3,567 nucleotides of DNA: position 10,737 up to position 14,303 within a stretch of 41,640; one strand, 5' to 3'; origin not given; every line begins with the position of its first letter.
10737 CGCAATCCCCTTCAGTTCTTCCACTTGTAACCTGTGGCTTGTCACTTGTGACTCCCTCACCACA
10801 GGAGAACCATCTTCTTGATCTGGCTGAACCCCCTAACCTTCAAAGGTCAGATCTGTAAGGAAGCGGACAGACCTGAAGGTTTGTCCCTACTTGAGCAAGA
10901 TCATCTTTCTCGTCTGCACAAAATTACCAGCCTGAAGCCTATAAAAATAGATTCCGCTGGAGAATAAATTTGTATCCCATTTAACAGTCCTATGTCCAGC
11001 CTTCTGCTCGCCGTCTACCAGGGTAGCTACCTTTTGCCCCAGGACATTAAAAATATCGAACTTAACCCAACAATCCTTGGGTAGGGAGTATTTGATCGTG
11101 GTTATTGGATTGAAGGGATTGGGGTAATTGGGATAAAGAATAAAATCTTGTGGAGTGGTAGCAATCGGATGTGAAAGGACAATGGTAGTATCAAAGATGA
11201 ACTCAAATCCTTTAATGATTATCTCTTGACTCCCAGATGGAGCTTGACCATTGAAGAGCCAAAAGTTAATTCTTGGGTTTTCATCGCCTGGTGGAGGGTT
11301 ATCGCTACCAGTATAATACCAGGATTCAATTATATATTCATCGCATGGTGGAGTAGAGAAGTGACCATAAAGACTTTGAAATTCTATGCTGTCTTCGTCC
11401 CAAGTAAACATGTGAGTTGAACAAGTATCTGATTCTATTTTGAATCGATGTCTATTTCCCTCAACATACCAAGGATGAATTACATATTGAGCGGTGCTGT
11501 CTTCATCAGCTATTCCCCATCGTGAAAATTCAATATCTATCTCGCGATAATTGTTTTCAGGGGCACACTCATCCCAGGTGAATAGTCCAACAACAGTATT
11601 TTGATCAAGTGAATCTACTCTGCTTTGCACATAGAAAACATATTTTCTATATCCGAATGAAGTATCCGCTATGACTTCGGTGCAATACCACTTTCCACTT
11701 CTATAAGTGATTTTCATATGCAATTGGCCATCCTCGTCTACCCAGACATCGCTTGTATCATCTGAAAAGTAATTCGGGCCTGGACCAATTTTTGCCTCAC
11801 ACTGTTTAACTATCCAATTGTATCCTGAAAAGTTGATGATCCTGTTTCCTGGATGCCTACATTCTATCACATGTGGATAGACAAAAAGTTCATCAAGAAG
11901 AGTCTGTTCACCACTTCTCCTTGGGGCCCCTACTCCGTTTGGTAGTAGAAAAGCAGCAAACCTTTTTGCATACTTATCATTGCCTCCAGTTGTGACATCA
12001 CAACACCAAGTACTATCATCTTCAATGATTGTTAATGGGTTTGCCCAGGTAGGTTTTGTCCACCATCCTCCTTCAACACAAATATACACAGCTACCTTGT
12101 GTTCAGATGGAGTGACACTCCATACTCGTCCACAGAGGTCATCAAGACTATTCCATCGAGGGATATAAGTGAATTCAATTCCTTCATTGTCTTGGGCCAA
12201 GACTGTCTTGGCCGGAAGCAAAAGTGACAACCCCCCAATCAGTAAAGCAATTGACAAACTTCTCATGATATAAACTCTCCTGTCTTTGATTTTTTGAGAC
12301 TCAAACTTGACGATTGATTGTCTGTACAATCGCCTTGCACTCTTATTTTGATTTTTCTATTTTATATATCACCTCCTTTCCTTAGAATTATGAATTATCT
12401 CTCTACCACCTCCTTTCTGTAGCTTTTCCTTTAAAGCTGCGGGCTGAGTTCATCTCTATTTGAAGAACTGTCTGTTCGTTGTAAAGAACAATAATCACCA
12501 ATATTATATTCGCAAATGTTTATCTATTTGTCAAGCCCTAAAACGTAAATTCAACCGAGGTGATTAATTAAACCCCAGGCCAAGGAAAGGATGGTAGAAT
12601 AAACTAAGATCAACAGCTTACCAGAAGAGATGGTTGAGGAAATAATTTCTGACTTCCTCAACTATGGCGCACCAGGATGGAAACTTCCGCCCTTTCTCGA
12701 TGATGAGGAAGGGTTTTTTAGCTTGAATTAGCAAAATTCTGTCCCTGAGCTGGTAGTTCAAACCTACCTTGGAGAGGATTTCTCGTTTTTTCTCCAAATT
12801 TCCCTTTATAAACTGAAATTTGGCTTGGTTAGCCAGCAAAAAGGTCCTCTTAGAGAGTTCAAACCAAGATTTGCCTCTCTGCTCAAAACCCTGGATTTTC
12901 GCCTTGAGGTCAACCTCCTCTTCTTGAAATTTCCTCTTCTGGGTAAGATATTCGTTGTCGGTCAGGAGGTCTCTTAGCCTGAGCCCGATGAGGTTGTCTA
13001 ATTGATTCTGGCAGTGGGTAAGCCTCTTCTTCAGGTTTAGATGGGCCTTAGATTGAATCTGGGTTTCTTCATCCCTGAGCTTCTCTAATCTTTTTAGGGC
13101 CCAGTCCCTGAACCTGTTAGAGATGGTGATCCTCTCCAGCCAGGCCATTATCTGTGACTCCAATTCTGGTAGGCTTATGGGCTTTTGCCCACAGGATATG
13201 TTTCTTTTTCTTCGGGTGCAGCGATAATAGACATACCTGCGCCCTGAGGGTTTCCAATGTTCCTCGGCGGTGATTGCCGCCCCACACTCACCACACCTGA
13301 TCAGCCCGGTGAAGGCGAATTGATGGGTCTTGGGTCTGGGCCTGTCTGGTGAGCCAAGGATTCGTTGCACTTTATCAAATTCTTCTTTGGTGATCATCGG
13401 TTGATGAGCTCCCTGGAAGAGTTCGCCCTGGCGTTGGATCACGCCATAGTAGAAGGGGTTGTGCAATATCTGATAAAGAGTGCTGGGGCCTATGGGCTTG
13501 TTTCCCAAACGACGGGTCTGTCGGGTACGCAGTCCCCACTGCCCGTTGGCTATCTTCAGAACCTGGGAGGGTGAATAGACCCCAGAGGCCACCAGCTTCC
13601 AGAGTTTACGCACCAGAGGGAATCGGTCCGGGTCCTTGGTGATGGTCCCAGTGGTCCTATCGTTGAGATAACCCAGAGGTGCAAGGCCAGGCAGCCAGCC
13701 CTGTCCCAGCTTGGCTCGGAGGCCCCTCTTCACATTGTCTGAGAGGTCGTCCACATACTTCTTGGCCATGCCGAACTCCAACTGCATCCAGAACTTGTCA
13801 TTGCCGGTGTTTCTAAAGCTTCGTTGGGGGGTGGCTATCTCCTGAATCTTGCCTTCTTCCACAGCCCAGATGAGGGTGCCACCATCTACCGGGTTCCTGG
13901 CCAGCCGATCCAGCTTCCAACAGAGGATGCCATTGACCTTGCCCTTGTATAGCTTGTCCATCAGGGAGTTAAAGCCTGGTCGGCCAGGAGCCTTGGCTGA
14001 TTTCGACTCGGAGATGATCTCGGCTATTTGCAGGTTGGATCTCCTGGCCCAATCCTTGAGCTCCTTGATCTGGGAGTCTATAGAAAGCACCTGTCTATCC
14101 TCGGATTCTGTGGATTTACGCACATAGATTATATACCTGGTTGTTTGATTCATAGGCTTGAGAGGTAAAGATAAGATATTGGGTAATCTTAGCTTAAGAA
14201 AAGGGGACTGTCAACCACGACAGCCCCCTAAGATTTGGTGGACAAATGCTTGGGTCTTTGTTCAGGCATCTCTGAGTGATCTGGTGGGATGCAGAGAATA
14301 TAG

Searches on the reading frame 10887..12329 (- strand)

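Call 8: search_protein_families(library=pfam, proteins=[window:10887-12329:-], max_evalue=0.00001)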
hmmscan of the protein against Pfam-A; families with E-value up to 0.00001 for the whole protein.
window:10887-12329:- (480 aa): 1 family
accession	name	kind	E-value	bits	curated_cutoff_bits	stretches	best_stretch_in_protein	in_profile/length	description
PF18962.6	Por_Secre_tail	-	4.3e-10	40.2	27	1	402-477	2-74/75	Secretion system C-terminal sorting domain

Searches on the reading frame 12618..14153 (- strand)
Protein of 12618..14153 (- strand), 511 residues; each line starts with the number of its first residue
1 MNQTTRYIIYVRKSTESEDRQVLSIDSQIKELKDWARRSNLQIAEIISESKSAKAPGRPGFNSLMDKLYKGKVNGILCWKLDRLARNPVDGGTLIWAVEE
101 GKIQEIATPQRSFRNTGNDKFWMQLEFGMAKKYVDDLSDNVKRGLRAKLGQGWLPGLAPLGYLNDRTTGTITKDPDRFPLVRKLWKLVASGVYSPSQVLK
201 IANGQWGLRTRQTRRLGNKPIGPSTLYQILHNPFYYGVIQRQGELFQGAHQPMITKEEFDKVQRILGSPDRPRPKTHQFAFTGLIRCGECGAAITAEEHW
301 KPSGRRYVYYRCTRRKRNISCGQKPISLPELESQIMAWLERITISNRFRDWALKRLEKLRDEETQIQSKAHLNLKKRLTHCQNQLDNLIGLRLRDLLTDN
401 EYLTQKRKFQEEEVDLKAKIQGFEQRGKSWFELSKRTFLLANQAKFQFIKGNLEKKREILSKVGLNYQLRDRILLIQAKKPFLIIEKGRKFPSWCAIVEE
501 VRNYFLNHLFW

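Call 8: search_protein_families(library=pfam, proteins=[window:12618-14153:-], max_evalue=0.00001)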
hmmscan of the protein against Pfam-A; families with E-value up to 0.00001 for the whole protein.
window:12618-14153:- (511 aa): 3 families
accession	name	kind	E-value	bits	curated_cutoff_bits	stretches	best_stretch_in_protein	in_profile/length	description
PF00239.26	Resolvase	-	1.5e-20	74.3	23.3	1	8-152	2-143/145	Resolvase, N terminal domain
PF13408.12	Zn_ribbon_recom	-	3.4e-14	53.4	25.3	1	281-338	2-56/58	Recombinase zinc beta ribbon domain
PF07508.19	Recombinase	-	1.4e-09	38.5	21.1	1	176-266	2-99/102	Recombinase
